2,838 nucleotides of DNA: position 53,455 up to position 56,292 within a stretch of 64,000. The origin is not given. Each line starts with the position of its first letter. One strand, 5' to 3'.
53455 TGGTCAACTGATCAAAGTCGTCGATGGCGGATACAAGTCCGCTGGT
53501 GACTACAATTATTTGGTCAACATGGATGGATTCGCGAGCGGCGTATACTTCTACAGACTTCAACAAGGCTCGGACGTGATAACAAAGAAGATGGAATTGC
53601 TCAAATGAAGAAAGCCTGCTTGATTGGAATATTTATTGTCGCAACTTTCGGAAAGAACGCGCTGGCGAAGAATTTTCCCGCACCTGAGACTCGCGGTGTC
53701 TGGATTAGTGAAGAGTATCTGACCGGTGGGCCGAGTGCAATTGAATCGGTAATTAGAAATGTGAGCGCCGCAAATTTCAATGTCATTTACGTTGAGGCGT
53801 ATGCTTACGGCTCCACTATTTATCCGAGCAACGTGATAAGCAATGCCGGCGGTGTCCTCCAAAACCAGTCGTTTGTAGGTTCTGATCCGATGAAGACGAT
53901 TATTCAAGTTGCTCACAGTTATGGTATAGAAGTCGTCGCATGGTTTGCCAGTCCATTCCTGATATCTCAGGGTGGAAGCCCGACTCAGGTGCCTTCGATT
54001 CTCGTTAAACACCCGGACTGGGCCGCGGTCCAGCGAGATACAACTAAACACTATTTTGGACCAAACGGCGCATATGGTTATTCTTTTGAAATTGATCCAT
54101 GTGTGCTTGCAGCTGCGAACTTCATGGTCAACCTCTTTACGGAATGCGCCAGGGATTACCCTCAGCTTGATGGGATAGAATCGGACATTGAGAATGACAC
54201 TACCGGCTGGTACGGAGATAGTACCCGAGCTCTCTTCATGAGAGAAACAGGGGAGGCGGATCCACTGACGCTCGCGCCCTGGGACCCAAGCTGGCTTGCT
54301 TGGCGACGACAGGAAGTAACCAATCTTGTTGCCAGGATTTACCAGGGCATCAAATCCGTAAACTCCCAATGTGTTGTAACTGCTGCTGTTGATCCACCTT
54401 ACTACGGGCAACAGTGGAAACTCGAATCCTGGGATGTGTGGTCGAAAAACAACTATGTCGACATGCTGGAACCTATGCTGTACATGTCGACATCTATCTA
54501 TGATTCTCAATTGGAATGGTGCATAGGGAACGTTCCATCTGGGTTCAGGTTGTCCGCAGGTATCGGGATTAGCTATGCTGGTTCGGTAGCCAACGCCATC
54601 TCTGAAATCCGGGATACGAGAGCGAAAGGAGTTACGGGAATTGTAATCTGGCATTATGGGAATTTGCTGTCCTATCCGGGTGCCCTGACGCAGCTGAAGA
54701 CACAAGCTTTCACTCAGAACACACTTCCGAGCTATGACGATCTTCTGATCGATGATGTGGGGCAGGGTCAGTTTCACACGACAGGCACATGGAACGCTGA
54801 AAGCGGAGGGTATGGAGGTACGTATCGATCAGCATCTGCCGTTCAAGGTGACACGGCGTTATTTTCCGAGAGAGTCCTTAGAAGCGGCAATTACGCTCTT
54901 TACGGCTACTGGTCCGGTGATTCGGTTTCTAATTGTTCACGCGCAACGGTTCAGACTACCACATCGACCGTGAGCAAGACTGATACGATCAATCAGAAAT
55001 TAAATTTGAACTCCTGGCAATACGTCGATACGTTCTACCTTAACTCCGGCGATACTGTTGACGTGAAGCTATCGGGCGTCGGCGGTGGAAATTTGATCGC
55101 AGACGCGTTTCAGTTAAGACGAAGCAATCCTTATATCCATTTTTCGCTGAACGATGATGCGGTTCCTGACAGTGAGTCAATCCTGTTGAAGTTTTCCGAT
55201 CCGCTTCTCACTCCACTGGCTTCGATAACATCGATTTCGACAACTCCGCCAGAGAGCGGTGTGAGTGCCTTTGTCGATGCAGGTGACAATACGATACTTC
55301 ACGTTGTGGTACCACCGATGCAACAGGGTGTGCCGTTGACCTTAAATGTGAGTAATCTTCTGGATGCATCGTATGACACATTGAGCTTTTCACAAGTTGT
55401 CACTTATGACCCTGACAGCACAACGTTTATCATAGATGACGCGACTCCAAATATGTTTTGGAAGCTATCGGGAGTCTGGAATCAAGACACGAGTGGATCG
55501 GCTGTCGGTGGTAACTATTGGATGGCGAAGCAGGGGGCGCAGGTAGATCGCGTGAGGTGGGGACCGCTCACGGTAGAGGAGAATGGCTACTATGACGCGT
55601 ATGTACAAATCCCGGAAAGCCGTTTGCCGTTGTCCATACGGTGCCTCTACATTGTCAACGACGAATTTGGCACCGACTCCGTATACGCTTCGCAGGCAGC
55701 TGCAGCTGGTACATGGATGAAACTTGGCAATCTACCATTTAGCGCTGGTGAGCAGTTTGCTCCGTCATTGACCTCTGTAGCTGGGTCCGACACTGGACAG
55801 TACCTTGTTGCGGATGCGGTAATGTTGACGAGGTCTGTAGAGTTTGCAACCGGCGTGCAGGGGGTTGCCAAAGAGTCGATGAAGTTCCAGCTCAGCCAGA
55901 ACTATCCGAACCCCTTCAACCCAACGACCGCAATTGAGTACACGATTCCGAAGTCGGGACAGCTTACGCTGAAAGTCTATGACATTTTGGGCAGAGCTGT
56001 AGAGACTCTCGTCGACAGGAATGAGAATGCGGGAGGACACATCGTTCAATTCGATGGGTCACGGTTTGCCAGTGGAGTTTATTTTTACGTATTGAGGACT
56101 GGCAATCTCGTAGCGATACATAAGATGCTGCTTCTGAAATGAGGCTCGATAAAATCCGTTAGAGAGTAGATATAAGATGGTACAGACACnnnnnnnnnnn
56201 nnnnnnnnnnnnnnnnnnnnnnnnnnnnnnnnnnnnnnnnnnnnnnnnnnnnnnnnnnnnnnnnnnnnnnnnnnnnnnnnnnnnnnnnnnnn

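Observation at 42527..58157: Array of three GHL10-like TIM-barrel proteins alternating with three RCC1 beta-propeller proteins, all six being T9SS cargo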

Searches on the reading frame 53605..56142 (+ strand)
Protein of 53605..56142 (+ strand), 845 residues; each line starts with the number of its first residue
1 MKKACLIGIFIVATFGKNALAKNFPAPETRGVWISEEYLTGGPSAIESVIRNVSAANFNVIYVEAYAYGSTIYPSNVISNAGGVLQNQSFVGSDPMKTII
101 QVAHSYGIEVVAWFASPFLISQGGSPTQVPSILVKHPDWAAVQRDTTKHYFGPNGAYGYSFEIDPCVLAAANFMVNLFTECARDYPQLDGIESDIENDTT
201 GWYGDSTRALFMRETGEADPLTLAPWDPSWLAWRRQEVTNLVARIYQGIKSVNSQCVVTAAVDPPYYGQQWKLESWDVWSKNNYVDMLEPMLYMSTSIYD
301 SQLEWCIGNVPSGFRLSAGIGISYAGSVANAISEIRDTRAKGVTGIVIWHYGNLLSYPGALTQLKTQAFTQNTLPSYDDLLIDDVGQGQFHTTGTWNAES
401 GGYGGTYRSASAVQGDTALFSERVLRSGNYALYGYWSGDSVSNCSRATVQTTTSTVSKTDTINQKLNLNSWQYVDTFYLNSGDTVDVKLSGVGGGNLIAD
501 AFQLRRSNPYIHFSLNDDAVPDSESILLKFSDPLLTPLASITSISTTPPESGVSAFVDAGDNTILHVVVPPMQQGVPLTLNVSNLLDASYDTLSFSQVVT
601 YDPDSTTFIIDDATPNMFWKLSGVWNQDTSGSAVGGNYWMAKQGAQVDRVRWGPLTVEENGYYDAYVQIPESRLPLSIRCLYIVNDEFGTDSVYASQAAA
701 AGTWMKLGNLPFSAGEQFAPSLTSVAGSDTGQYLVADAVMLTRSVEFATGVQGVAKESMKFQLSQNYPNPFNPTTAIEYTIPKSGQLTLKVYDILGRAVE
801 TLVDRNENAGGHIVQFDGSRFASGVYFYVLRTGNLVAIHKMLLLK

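Call 3: search_protein_families(library=pfam, proteins=[window:53605-56142:+], max_evalue=0.01)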
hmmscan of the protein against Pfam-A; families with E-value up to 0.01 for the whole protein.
window:53605-56142:+ (845 aa): 4 families
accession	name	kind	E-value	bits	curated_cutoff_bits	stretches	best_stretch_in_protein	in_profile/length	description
PF25275.1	Golvesin_C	-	3.6e-32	111.6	31.6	2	610-743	3-132/132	Golvesin C-terminal domain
PF02638.21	GHL10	-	8.9e-26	91.2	27.9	1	29-296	2-265/311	Glycosyl hydrolase-like 10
PF18962.6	Por_Secre_tail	-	6.4e-09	36.4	27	1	767-841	2-73/75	Secretion system C-terminal sorting domain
PF14871.12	GHL6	-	0.0083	16.8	35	0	48-150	4-90/132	Hypothetical glycosyl hydrolase 6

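Call 4: search_protein_families(library=ncbifam, proteins=[window:53605-56142:+], max_evalue=0.01)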
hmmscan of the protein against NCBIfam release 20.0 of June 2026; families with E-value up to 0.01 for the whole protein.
window:53605-56142:+ (845 aa): 4 families
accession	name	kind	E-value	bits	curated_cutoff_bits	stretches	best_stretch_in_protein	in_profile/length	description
TIGR04183.1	Por_Secre_tail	domain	6.3e-11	42.1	23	1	767-841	2-69/72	T9SS type A sorting domain-containing protein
NF038113.1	T9SSA_dep_M36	equivalog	7.4e-07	27.7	885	1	754-842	783-867/869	T9SS-dependent M36 family metallopeptidase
NF052323.1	T9SSA_dep_M6i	equivalog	5.3e-06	24.7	600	1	762-828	956-1022/1043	T9SS-dependent M6-like inactivated metalloprotease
NF033707.1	T9SS_sortase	equivalog_domain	0.0045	14.6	420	1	753-830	988-1075/1095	type IX secretion system sortase PorU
